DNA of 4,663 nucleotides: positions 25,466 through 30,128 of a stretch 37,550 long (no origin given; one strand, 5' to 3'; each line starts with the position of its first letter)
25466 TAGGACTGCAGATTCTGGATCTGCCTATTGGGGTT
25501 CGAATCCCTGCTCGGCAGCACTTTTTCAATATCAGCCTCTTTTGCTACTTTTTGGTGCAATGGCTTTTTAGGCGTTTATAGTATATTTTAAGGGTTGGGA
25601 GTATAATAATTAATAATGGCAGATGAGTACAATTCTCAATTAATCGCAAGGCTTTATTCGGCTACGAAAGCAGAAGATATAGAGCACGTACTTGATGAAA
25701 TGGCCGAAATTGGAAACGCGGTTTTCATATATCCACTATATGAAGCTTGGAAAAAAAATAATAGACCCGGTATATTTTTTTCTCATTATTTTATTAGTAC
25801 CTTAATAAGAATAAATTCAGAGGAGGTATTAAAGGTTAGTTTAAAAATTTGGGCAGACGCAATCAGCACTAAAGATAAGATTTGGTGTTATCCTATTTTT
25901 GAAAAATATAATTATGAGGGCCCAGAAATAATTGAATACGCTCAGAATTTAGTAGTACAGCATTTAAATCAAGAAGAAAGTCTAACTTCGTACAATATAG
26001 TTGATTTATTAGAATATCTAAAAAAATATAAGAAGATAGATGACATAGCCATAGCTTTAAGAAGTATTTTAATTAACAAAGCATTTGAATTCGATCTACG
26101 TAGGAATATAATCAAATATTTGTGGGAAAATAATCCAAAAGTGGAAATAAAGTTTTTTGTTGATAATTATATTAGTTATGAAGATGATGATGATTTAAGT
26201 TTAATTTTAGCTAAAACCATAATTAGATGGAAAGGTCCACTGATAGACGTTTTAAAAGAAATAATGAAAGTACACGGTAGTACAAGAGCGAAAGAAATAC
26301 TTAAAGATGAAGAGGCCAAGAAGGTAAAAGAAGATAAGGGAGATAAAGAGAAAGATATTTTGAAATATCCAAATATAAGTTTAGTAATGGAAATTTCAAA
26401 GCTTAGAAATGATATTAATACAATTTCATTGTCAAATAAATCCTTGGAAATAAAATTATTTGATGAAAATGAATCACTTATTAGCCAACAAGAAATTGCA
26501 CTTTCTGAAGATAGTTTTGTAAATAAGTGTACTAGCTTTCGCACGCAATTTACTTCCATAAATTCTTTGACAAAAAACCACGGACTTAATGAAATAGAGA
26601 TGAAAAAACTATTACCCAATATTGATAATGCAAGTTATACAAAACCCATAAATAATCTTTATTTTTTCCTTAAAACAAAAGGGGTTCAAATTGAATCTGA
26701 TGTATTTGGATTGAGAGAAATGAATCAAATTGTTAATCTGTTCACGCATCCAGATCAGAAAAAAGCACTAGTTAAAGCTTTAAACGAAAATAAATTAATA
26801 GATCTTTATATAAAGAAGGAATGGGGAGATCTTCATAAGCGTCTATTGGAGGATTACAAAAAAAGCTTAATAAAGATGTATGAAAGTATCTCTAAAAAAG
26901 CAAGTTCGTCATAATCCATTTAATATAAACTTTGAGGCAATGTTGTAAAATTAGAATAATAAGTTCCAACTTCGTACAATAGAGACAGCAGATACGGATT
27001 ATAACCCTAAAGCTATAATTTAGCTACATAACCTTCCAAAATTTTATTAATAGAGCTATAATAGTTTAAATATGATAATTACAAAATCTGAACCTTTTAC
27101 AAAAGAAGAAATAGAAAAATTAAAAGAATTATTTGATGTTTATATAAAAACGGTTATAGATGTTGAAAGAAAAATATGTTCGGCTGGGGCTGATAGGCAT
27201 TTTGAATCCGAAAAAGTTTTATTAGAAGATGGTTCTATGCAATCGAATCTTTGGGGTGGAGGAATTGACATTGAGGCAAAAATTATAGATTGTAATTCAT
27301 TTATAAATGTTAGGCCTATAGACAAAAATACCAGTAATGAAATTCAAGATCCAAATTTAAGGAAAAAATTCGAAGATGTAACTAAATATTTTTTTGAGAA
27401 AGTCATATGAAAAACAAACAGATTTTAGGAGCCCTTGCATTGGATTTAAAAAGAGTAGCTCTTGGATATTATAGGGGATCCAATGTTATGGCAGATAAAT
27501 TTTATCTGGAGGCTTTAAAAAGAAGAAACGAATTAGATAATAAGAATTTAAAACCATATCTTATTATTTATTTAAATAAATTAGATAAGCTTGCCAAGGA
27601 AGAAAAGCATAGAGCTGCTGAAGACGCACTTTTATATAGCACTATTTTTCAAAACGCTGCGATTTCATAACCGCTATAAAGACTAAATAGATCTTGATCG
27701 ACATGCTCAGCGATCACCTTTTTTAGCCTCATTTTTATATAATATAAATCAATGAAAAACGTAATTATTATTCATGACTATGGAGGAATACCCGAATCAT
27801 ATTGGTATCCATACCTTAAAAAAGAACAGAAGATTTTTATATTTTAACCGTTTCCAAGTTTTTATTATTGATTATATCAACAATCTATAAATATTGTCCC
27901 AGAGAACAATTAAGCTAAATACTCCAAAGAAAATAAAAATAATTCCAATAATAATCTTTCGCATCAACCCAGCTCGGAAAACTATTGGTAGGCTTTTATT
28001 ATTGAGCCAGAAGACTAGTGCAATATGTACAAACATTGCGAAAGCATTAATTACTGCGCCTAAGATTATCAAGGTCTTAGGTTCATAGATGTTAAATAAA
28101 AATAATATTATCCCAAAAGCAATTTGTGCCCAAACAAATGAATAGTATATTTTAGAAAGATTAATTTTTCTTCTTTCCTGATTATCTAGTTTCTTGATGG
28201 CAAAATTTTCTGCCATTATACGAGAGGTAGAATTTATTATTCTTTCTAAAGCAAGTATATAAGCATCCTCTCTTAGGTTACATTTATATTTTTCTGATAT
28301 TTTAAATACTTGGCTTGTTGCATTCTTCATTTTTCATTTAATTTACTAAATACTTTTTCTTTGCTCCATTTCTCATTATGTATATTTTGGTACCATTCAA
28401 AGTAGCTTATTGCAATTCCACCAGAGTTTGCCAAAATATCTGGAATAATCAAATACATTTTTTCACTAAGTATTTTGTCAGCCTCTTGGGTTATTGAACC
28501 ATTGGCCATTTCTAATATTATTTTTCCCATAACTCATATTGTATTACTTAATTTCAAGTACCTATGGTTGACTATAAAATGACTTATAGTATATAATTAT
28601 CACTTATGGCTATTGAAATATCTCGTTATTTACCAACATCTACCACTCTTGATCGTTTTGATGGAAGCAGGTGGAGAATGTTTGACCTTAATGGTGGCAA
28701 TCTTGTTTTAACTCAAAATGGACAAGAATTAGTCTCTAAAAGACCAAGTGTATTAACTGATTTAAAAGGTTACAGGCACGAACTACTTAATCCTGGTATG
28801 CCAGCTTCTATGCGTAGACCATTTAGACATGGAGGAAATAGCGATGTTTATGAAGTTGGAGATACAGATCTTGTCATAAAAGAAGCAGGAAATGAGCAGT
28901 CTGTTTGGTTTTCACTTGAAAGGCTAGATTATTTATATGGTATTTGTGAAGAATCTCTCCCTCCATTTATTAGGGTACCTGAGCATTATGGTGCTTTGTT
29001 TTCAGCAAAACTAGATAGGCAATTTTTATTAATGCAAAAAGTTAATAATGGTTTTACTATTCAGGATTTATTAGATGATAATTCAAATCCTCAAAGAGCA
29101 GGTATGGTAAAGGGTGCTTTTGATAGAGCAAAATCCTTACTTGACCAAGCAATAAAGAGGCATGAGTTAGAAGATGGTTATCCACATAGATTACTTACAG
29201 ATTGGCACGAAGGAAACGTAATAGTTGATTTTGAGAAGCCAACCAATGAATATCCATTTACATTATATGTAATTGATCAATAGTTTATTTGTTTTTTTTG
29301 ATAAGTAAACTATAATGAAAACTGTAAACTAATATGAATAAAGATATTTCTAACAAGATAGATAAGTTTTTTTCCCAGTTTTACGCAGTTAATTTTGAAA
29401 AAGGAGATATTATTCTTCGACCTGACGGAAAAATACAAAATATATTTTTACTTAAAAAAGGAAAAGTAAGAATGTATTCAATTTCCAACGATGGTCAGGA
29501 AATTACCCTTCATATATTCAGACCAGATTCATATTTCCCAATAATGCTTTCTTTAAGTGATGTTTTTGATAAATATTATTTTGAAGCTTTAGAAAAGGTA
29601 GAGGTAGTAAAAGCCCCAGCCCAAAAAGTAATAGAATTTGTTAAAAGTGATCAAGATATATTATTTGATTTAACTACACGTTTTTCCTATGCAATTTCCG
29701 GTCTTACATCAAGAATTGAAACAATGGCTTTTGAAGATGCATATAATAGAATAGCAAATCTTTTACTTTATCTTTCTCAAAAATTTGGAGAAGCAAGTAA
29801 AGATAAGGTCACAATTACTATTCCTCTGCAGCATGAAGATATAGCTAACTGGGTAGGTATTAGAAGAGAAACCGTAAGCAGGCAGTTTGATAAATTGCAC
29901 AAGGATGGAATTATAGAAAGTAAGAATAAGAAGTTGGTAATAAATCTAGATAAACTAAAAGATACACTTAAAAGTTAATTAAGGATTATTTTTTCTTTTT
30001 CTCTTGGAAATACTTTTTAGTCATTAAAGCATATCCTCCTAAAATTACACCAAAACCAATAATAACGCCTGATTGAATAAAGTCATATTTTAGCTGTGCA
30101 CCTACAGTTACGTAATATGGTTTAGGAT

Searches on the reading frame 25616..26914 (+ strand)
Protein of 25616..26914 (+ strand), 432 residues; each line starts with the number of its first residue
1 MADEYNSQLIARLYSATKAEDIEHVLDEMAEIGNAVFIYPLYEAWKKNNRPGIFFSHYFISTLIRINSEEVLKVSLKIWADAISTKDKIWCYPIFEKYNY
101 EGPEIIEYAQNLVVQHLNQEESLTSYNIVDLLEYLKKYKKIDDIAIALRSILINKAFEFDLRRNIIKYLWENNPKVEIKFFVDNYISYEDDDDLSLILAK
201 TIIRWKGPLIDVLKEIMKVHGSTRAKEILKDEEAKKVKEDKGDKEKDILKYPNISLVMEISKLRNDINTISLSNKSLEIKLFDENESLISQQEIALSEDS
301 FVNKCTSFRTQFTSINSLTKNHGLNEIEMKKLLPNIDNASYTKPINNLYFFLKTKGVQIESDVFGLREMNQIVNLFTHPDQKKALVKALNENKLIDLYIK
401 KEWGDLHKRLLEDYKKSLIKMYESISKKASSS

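Call 12: search_protein_families(library=pfam, proteins=[window:25616-26914:+], max_evalue=0.01)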
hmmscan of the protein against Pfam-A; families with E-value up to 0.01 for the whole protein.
window:25616-26914:+ (432 aa): 1 family
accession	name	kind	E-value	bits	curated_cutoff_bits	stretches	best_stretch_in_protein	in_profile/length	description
PF14915.12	CCDC144C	-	0.0024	17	35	1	223-315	92-189/534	CCDC144C protein coiled-coil region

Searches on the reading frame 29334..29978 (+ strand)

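Call 12: search_protein_families(library=pfam, proteins=[window:29334-29978:+], max_evalue=0.01)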
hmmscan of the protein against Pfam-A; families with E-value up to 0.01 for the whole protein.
window:29334-29978:+ (214 aa): 3 families
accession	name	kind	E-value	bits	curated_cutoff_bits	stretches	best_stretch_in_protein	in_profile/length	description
PF13545.12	HTH_Crp_2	-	2e-17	63.4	27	1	139-210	2-69/70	Crp-like helix-turn-helix domain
PF00027.35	cNMP_binding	-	1.6e-13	50.8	27.5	1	19-105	2-88/89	Cyclic nucleotide-binding domain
PF00325.26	Crp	-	2.9e-07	30.5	21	1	164-194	2-32/32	Bacterial regulatory proteins, crp family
